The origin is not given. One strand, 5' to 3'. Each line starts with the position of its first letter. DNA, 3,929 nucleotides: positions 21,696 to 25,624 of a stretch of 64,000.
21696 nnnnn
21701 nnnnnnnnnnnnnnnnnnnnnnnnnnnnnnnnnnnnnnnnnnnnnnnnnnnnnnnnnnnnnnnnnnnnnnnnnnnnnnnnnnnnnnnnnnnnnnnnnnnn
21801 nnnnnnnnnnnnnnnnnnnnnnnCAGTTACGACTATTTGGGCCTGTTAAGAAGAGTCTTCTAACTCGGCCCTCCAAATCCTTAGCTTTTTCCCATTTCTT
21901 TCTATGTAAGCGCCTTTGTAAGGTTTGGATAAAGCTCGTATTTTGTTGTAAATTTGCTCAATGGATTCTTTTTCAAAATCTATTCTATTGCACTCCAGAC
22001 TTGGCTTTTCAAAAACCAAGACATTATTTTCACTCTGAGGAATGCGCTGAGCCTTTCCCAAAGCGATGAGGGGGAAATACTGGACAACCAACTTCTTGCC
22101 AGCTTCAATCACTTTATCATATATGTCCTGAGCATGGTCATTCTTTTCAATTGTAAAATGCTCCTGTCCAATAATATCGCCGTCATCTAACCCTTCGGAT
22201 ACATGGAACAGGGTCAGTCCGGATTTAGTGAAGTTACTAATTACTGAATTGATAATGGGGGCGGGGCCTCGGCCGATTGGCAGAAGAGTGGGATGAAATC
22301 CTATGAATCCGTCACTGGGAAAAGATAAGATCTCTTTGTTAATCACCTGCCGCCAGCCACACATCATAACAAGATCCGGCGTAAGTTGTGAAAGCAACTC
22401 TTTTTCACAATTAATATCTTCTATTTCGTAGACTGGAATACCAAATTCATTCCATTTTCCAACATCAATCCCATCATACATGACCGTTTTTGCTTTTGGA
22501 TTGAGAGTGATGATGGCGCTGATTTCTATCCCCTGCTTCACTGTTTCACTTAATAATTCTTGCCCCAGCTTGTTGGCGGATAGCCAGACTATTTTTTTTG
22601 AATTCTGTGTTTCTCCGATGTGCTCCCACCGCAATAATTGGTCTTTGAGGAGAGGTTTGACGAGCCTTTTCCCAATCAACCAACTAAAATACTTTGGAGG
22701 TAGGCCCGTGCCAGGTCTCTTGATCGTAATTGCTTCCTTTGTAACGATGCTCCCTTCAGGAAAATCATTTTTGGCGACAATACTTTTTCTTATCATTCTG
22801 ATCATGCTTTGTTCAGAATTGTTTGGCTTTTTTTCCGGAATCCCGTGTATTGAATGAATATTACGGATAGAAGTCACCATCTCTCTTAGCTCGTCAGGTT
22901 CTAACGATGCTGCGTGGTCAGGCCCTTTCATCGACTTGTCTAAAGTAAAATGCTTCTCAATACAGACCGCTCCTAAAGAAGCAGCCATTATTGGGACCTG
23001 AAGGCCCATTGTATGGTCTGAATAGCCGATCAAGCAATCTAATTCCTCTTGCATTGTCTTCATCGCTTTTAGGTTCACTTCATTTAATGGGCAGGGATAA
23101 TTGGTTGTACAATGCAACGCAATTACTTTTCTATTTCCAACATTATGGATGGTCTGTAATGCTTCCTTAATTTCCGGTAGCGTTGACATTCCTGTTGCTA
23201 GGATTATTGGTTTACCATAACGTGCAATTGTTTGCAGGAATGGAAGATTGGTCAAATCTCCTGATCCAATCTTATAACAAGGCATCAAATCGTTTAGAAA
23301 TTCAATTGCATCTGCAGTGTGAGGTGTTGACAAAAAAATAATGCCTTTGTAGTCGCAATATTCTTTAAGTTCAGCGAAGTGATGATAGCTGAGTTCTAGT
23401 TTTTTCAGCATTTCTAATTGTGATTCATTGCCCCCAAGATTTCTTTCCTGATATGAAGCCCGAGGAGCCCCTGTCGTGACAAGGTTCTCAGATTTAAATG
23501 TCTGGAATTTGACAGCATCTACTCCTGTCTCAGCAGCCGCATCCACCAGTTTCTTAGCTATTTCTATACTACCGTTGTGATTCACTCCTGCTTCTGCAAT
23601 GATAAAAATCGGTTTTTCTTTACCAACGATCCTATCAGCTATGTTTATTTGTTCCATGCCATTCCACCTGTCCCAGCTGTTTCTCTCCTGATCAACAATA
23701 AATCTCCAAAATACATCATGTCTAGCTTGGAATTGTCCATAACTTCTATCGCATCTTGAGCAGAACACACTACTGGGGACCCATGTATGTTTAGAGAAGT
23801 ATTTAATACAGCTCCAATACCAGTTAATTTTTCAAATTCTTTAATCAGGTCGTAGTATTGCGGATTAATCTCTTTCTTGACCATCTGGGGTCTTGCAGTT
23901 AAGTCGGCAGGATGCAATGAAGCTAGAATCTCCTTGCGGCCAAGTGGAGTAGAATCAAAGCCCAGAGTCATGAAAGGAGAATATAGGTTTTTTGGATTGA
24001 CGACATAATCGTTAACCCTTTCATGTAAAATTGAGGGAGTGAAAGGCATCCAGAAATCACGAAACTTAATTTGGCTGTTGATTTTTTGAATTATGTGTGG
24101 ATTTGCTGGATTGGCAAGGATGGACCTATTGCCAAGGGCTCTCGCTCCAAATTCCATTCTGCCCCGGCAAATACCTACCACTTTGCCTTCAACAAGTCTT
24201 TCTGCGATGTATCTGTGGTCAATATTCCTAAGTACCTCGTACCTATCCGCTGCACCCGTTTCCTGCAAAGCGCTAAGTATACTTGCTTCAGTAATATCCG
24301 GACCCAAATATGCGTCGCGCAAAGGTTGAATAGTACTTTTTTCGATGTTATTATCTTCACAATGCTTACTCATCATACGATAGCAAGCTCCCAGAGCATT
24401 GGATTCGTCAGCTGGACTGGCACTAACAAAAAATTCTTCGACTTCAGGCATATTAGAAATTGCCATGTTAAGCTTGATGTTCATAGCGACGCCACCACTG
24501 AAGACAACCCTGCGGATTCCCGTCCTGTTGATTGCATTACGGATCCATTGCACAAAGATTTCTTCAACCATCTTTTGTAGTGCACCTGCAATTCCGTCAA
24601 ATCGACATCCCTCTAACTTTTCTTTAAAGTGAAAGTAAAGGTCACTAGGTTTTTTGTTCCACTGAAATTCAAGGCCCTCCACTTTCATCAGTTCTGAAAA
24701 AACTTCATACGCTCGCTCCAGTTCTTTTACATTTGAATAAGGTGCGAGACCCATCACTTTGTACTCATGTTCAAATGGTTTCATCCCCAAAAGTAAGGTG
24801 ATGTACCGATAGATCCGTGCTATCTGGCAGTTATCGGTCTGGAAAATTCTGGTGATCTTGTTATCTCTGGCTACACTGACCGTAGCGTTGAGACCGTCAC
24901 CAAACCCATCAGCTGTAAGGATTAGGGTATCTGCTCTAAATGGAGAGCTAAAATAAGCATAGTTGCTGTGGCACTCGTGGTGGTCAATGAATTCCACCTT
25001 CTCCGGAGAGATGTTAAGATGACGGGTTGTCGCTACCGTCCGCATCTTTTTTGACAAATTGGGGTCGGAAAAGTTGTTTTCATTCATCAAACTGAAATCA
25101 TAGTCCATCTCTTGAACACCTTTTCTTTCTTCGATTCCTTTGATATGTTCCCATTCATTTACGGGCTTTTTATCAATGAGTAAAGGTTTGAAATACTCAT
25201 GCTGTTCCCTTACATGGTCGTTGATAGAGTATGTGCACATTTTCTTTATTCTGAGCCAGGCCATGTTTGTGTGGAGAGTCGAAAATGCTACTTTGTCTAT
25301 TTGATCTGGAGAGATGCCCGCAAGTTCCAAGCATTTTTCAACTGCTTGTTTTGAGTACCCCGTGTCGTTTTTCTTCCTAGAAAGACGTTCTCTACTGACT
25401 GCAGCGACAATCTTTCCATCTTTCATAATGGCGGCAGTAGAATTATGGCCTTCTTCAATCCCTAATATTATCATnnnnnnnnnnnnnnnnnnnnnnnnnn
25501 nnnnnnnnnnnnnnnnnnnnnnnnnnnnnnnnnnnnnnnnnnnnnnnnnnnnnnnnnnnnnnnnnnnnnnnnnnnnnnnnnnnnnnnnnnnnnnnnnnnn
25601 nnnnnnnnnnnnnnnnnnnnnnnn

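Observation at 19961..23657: Paired fusions NeuC-deacetylase and NeuB-formyltransferase: built-in acetyl-to-formyl swap on a nonulosonic acid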

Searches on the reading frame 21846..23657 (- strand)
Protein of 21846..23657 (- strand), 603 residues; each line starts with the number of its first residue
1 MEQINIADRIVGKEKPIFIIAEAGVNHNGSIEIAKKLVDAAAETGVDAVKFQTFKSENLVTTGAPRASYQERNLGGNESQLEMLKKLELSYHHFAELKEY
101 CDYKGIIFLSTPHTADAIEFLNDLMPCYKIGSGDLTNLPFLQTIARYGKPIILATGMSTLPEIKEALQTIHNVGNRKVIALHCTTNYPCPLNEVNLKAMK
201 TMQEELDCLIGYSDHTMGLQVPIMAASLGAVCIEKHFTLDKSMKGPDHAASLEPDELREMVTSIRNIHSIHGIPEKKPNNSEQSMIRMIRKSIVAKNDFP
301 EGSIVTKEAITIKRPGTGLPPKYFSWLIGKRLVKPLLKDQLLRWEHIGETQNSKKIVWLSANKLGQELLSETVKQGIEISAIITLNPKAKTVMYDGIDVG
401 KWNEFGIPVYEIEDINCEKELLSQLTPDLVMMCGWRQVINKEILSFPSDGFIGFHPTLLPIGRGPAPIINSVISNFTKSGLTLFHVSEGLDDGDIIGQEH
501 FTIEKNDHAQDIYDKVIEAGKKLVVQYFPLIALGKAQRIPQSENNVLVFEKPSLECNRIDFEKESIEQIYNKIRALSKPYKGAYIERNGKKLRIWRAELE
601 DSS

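Call 4: search_protein_families(library=pfam, proteins=[window:21846-23657:-], max_evalue=0.001)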
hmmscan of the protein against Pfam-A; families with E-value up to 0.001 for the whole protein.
window:21846-23657:- (603 aa): 4 families
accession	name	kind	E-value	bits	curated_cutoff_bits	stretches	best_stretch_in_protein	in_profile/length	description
PF03102.20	NeuB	-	7.6e-95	317.4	22.1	1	37-272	1-237/241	NeuB family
PF00551.24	Formyl_trans_N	-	1.8e-18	67.4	26.1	1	420-526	73-179/181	Formyl transferase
PF02911.23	Formyl_trans_C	-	4.8e-09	36.8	21.1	1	557-602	7-50/100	Formyl transferase, C-terminal domain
PF08666.17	SAF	-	2.7e-08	34.7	21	1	291-347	2-62/63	SAF domain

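Call 5: search_protein_families(library=ncbifam, proteins=[window:21846-23657:-], max_evalue=0.00001)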
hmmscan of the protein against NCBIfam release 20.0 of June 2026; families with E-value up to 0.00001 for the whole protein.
window:21846-23657:- (603 aa): 8 families
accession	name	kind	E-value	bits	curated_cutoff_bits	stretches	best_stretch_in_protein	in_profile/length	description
TIGR03569.1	NeuB_NnaB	equivalog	1.1e-134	448.6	399.65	1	17-341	1-328/329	N-acetylneuraminate synthase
TIGR03586.1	PseI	equivalog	8.3e-86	288.1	340.25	1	17-338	2-323/327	pseudaminic acid synthase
NF005414.0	PRK06988.1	equivalog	5.4e-39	134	316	1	354-601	3-251/311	formyltransferase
NF005998.1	PRK08125.1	equivalog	4.1e-38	131.2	777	1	356-600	3-248/649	bifunctional UDP-4-amino-4-deoxy-L-arabinose formyltransferase/UDP-glucuronic acid oxidase ArnA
TIGR00460.1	fmt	equivalog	7.7e-37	127.1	201.5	1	355-599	2-250/315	methionyl-tRNA formyltransferase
NF005755.0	PRK07579.1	equivalog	1.6e-15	57.6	238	1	451-593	88-232/245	dTDP-4-amino-4,6-dideoxyglucose formyltransferase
TIGR00639.1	PurN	equivalog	4.1e-11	42.8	150.1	1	421-528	74-181/192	phosphoribosylglycinamide formyltransferase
TIGR00655.1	PurU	equivalog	8.1e-06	25.7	285.95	0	416-515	150-249/280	formyltetrahydrofolate deformylase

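Call 7: find_homologous_proteins(query=window:21846-23657:-, region=1-603)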
Query window:21846-23657:-, residues 1-603 (603 aa): 8000 proteins with E <= 0.001 among 8000 candidates; the best 120 are listed.
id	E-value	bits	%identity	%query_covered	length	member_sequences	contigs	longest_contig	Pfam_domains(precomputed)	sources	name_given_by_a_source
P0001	0.0e+0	1067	100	78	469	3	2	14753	PF03102.21,PF08666.18,PF00551.25,PF02911.24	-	-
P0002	8.2e-140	485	63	57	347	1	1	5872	PF03102.21,PF08666.18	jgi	-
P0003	7.7e-139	482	60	58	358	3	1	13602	PF03102.21,PF08666.18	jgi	-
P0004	1.5e-138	481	63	57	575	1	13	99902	PF03102.21,PF08666.18,PF02348.26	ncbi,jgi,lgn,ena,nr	ncbi:N-acetylneuraminate synthase [Candidatus Woesearchaeota archaeon]|nr:N-acetylneuraminate syntha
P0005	9.4e-138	479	61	58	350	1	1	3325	PF03102.21,PF08666.18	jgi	-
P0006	1.6e-137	478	62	58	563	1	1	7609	PF03102.21,PF08666.18,PF02348.26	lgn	-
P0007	2.4e-137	477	62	55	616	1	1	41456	PF03102.21,PF08666.18,PF02350.26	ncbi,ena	-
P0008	3.0e-137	477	62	55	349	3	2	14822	PF03102.21,PF08666.18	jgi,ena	-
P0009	3.2e-137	477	61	58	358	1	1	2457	PF03102.21,PF08666.18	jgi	jgi:N-acetylneuraminate synthase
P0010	6.6e-137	476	61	58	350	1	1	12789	PF03102.21,PF08666.18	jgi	-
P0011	7.0e-137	476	60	58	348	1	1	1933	PF03102.21,PF08666.18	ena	-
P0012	2.1e-136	474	60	58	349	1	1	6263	PF03102.21,PF08666.18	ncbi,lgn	-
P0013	2.9e-136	474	60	57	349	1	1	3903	PF03102.21,PF08666.18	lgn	-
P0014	8.4e-136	472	60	58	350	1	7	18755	PF03102.21,PF08666.18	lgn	-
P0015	9.4e-136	472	61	57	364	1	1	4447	PF03102.21,PF08666.18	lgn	-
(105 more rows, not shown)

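Call 10: find_homologous_proteins(query=window:21846-23657:-, region=350-603)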
Query window:21846-23657:-, residues 350-603 (254 aa): 12 proteins with E <= 0.001 among 1537 candidates.
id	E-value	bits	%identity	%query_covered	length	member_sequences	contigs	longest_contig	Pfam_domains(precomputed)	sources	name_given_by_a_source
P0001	1.3e-165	567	100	100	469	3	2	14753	PF03102.21,PF08666.18,PF00551.25,PF02911.24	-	-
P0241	3.1e-93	330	58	98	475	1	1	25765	PF00551.25,PF02911.24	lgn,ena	-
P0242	8.8e-92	325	59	96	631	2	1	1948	PF00551.25,PF02350.26,PF02911.24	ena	-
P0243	1.6e-91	324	57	98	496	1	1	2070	PF00551.25,PF02911.24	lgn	-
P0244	1.7e-90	321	57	99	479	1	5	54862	PF00551.25,PF02911.24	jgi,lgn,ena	-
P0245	4.9e-89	316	55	97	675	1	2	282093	PF00551.25,PF02350.26,PF02911.24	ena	-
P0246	3.6e-85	304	57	97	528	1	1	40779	PF00551.25,PF00535.33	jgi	jgi:methionyl-tRNA formyltransferase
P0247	8.9e-82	293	55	97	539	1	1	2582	PF02882.26,PF00551.25,PF00763.29,PF02911.24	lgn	-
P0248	4.3e-79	284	53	98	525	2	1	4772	PF02882.26,PF00551.25,PF00763.29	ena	-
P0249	1.1e-68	250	50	97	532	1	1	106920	PF02882.26,PF00551.25,PF00763.29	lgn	-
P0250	1.8e-62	229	48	96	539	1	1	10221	PF13673.14,PF00551.25,PF13508.14,PF00583.32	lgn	-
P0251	4.5e-61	225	47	96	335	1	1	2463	PF00551.25,PF02911.24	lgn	-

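Call 11: search_protein_families(library=pfam, proteins=[P0241, P0242, P0243, P0244, P0245, P0246, P0247, P0250], max_evalue=0.01)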
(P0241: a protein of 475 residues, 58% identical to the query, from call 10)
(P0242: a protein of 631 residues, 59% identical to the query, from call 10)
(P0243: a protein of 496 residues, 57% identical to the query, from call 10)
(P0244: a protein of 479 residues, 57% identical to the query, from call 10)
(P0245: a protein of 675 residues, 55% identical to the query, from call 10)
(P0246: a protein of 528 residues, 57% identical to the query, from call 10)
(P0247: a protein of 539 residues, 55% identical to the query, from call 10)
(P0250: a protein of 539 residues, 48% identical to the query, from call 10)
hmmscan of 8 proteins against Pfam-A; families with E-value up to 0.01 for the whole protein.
P0241 (475 aa): 2 families
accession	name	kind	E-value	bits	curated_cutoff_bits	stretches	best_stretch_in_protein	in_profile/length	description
PF00551.24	Formyl_trans_N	-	1.2e-70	237.4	26.1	2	278-463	2-181/181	Formyl transferase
PF02911.23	Formyl_trans_C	-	2.3e-06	28.1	21.1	1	220-272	6-59/100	Formyl transferase, C-terminal domain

P0242 (631 aa): 4 families
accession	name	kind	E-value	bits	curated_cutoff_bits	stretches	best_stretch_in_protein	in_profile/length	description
PF02350.25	Epimerase_2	-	2.9e-73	247.1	30.6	1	285-615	16-346/347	UDP-N-acetylglucosamine 2-epimerase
PF00551.24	Formyl_trans_N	-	4.4e-20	72.6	26.1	1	65-169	71-176/181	Formyl transferase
PF02911.23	Formyl_trans_C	-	2.4e-06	28.1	21.1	1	202-277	6-75/100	Formyl transferase, C-terminal domain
PF01751.28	Toprim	-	0.0082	16.7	23.1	0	455-507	26-79/96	Toprim domain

P0243 (496 aa): 2 families
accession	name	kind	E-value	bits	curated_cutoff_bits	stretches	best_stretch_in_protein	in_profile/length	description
PF00551.24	Formyl_trans_N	-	4.4e-74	248.6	26.1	2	279-464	2-181/181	Formyl transferase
PF02911.23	Formyl_trans_C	-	4e-06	27.4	21.1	1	221-272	6-58/100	Formyl transferase, C-terminal domain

P0244 (479 aa): 2 families
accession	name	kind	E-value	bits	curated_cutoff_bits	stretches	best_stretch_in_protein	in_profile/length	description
PF00551.24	Formyl_trans_N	-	1.2e-71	240.6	26.1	2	278-463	2-181/181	Formyl transferase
PF02911.23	Formyl_trans_C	-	3.9e-06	27.4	21.1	1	228-275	13-62/100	Formyl transferase, C-terminal domain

P0245 (675 aa): 5 families
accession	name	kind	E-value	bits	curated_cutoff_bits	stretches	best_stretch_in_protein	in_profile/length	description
PF02350.25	Epimerase_2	-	1.2e-83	281.2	30.6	1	317-659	2-346/347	UDP-N-acetylglucosamine 2-epimerase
PF00551.24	Formyl_trans_N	-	2.4e-21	76.8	26.1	1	69-170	72-173/181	Formyl transferase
PF02911.23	Formyl_trans_C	-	1.5e-06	28.7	21.1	1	221-271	5-53/100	Formyl transferase, C-terminal domain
PF13477.12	Glyco_trans_4_2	-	0.0029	18.2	23.4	0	19-82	17-80/139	Glycosyl transferase 4-like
PF07085.17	DRTGG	-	0.0053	17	25.2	0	370-416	21-68/105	DRTGG domain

P0246 (528 aa): 3 families
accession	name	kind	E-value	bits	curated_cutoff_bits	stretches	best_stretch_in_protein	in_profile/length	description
PF00551.24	Formyl_trans_N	-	8.4e-21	75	26.1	1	62-167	69-174/181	Formyl transferase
PF00535.33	Glycos_transf_2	-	9.9e-07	29.3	23.3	1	259-355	10-111/168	Glycosyl transferase family 2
PF02911.23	Formyl_trans_C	-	6.5e-05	23.5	21.1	1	198-247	2-50/100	Formyl transferase, C-terminal domain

P0247 (539 aa): 4 families
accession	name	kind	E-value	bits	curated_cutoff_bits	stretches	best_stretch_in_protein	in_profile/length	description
PF02882.25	THF_DHG_CYH_C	-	4.5e-61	205.3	27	1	131-284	2-158/160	Tetrahydrofolate dehydrogenase/cyclohydrolase, NAD(P)-binding domain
PF00763.28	THF_DHG_CYH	-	1.3e-28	100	32.8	1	21-127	2-115/115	Tetrahydrofolate dehydrogenase/cyclohydrolase, catalytic domain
PF00551.24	Formyl_trans_N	-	1.2e-22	81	26.1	1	352-461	66-175/181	Formyl transferase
PF02911.23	Formyl_trans_C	-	7e-06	26.6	21.1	1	495-538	6-47/100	Formyl transferase, C-terminal domain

P0250 (539 aa): 5 families
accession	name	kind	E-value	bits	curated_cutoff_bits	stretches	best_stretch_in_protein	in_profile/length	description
PF00551.24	Formyl_trans_N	-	6e-16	59.1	26.1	1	73-166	74-167/181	Formyl transferase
PF00583.31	Acetyltransf_1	-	9.9e-13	48.8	20.7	1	429-525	24-115/116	Acetyltransferase (GNAT) family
PF13508.13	Acetyltransf_7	-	6.1e-06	27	27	1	441-525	2-81/84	Acetyltransferase (GNAT) domain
PF13673.13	Acetyltransf_10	-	1.1e-05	25.9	23.6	1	436-527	25-108/128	Acetyltransferase (GNAT) domain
PF13302.13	Acetyltransf_3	-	8.8e-05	23.7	25.4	1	390-527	4-138/138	Acetyltransferase (GNAT) domain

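Call 16: search_protein_representatives(protein=window:21846-23657:-)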
Query: 603 residues. Proteins with E-value up to 0.001 (for the whole library): 45193; up to 1e-10: 20606; up to 1e-30: 4969. The best 150 are listed.
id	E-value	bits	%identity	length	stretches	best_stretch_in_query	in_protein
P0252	1.9e-122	426.3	59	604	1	7-347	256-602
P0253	6.2e-119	414.8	57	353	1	4-345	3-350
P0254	4.2e-117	408.7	53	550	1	3-346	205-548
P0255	9.0e-115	401.0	55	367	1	1-347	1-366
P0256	4.8e-113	395.3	53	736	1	1-348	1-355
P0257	2.0e-110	386.6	52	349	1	4-347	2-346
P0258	1.1e-109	384.2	51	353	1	4-348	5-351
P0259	2.8e-108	379.6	53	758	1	8-346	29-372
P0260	5.7e-106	372.0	39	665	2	5-345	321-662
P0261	9.8e-106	371.2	50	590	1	5-342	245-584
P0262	4.3e-105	369.1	50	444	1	4-342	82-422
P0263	2.2e-104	366.7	37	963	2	4-345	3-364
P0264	2.8e-104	366.4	54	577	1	16-347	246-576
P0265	2.5e-103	363.2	50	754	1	8-347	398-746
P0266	7.2e-101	355.1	50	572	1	2-346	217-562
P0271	1.1e-99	351.2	50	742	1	4-374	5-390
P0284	1.0e-93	331.5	46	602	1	1-372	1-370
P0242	6.0e-91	322.4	59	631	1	356-601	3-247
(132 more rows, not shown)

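Call 17: search_protein_families(library=pfam, proteins=[P0260, P0263, P0252, P0254, P0256, P0259, P0265, P0271, P0284], max_evalue=0.001)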
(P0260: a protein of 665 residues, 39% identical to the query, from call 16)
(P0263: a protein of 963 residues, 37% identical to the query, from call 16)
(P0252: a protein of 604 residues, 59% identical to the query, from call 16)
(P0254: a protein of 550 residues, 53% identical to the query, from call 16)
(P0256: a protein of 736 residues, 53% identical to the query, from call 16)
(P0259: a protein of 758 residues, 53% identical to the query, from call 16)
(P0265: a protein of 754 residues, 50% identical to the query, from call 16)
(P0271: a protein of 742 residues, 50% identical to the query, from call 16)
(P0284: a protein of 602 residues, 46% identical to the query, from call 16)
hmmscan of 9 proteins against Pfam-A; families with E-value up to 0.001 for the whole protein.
P0260 (665 aa): 4 families
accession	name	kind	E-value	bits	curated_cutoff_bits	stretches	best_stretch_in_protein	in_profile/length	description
PF03102.20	NeuB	-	3e-90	302.3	22.1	1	353-590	1-238/241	NeuB family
PF00551.24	Formyl_trans_N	-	2.4e-23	83.3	26.1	1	22-172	24-179/181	Formyl transferase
PF02911.23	Formyl_trans_C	-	2.3e-12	47.4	21.1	1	201-300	6-95/100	Formyl transferase, C-terminal domain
PF08666.17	SAF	-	8.4e-09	36.3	21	1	608-664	2-62/63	SAF domain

P0263 (963 aa): 6 families
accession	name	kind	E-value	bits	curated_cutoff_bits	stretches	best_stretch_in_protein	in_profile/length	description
PF03102.20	NeuB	-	6.3e-129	429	22.1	2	36-275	1-239/241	NeuB family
PF02348.25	CTP_transf_3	-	1.3e-17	64.7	22.6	1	722-912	7-206/217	Cytidylyltransferase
PF08666.17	SAF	-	2.1e-13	51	21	1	654-712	2-63/63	SAF domain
PF04055.27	Radical_SAM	-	0.00012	22.8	29.5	0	776-848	20-86/166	Radical SAM superfamily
PF13144.11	ChapFlgA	-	0.00014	22.3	23.8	0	654-718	2-67/122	Chaperone for flagella basal body P-ring formation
PF12804.13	NTP_transf_3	-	0.00037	21.2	27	0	730-832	15-116/160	MobA-like NTP transferase domain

P0252 (604 aa): 3 families
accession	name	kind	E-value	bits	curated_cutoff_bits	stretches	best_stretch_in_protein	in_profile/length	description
PF03102.20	NeuB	-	3.6e-89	298.8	22.1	1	286-515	1-231/241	NeuB family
PF02348.25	CTP_transf_3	-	1.1e-28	101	22.6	1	9-224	2-205/217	Cytidylyltransferase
PF08666.17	SAF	-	5.9e-10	40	21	1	546-603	2-63/63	SAF domain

P0254 (550 aa): 3 families
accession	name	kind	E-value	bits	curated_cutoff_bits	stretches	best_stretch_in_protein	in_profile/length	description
PF03102.20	NeuB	-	3.2e-99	331.7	22.1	1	239-478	1-241/241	NeuB family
PF08666.17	SAF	-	3.9e-16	59.8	21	1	493-550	2-63/63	SAF domain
PF02348.25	CTP_transf_3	-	4.2e-12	46.8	22.6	1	1-107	26-126/217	Cytidylyltransferase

P0256 (736 aa): 3 families
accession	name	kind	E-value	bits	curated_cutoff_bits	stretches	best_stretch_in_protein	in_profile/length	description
PF03102.20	NeuB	-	9.6e-88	294.1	22.1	1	37-266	1-231/241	NeuB family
PF02350.25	Epimerase_2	-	2e-75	254.2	30.6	1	380-721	3-347/347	UDP-N-acetylglucosamine 2-epimerase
PF08666.17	SAF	-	2.2e-09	38.2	21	1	298-354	2-62/63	SAF domain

P0259 (758 aa): 3 families
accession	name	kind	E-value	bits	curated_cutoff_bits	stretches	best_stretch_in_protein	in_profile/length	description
PF03102.20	NeuB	-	1.8e-89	299.8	22.1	1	58-302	1-241/241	NeuB family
PF02350.25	Epimerase_2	-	3.6e-84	283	30.6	1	399-742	2-346/347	UDP-N-acetylglucosamine 2-epimerase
PF08666.17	SAF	-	3.1e-10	40.9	21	1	317-374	2-62/63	SAF domain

P0265 (754 aa): 3 families
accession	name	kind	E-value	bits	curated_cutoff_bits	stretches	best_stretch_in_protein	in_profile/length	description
PF03102.20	NeuB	-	2.7e-85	286.1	22.1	1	427-657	1-231/241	NeuB family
PF13489.12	Methyltransf_23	-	1.9e-16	60.7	27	1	89-227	21-162/164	Methyltransferase domain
PF08666.17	SAF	-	1.2e-08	35.8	21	1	691-745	3-61/63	SAF domain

P0271 (742 aa): 3 families
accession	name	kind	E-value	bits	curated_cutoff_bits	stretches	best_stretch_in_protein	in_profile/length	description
PF03102.20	NeuB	-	8e-88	294.4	22.1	1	38-272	1-234/241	NeuB family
PF02350.25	Epimerase_2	-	6.5e-79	265.7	30.6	1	391-727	2-346/347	UDP-N-acetylglucosamine 2-epimerase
PF08666.17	SAF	-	7.7e-08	33.2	21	1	311-367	2-62/63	SAF domain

P0284 (602 aa): 4 families
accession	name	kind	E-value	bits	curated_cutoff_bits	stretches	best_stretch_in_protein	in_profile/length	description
PF03102.20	NeuB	-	2.3e-95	319.1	22.1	1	37-277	1-241/241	NeuB family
PF02348.25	CTP_transf_3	-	4.6e-31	108.8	22.6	1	355-566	1-208/217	Cytidylyltransferase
PF08666.17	SAF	-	9e-12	45.8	21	1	292-349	1-62/63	SAF domain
PF12804.13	NTP_transf_3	-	4.5e-05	24.1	27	1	369-477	15-121/160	MobA-like NTP transferase domain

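Call 19: find_encoding_contigs(protein=P0245, flank=10000, max_places=2)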
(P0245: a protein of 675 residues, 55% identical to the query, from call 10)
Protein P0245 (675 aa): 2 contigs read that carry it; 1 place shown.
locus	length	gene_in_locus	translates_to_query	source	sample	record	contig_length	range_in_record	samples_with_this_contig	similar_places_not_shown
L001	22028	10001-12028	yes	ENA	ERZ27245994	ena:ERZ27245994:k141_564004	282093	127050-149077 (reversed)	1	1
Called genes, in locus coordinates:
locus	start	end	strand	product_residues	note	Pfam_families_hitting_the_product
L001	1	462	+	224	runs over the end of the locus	PF16316:DUF4956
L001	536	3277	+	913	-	PF08757:CotH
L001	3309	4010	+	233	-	PF09359:VTC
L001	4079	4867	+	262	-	-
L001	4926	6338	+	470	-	PF04464:Glyphos_transf (weak), PF02350:Epimerase_2, PF05159:Capsule_synth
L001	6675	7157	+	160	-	PF13404:HTH_AsnC-type, PF13412:HTH_24, PF01037:AsnC_trans_reg (weak)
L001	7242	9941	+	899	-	PF02348:CTP_transf_3, PF03102:NeuB, PF08666:SAF, PF02585:PIG-L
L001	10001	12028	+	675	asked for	PF00551:Formyl_trans_N, PF02911:Formyl_trans_C (weak), PF02350:Epimerase_2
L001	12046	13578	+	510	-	PF01812:5-FTHF_cyc-lig, PF00763:THF_DHG_CYH, PF02882:THF_DHG_CYH_C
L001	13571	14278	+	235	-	PF17836:PglD_N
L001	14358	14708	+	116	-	PF01648:ACPS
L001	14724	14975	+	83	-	-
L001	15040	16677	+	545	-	PF00501:AMP-binding, PF13193:AMP-binding_C (weak)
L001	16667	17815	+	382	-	PF00465:Fe-ADH, PF13685:Fe-ADH_2, PF25137:ADH_Fe_C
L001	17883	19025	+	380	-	PF04443:LuxE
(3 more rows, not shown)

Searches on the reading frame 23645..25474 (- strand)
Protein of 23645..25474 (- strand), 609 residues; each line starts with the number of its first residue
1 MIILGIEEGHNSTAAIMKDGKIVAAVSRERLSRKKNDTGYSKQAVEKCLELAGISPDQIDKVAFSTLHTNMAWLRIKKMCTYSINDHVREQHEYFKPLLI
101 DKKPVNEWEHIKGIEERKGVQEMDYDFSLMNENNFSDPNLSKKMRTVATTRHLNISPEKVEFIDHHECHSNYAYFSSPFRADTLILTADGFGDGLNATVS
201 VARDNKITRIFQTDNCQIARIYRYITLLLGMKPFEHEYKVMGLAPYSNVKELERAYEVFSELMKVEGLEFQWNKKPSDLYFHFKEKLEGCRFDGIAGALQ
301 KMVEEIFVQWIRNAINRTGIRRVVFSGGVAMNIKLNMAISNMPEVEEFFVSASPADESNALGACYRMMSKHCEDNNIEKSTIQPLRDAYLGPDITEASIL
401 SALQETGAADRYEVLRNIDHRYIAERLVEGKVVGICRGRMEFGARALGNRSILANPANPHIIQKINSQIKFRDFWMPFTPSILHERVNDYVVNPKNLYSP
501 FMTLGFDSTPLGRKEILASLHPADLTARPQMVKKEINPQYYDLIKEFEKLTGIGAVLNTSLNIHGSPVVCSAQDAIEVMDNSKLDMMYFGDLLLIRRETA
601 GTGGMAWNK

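Call 4: search_protein_families(library=pfam, proteins=[window:23645-25474:-], max_evalue=0.001)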
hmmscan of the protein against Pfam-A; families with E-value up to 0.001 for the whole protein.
window:23645-25474:- (609 aa): 4 families
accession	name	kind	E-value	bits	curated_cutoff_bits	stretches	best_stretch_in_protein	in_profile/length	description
PF16861.10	Carbam_trans_C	-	5.9e-59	198.9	27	1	424-594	1-168/170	Carbamoyltransferase C-terminus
PF02543.21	Carbam_trans_N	-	8.3e-37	127.8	24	1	3-364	2-345/346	Carbamoyltransferase N-terminus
PF22521.2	HypF_C_2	-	1.7e-05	25.2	27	1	286-348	160-222/241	Carbamoyltransferase, Kae1-like Domain, second subdomain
PF00814.31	TsaD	-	0.00061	20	24.8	0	293-347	191-244/264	tRNA N6-adenosine threonylcarbamoyltransferase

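Call 5: search_protein_families(library=ncbifam, proteins=[window:23645-25474:-], max_evalue=0.00001)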
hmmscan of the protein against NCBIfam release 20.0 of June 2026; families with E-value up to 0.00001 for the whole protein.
window:23645-25474:- (609 aa): 2 families
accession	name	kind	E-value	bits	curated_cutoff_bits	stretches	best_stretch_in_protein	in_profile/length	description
NF041651.1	nodul_NodU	equivalog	1.8e-29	103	1000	1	284-577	262-538/556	nodulation protein NodU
TIGR00329.1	gcp_kae1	subfamily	4.1e-06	26.2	207.8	1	285-348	224-289/305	tRNA (adenosine(37)-N6)-threonylcarbamoyltransferase complex transferase subunit TsaD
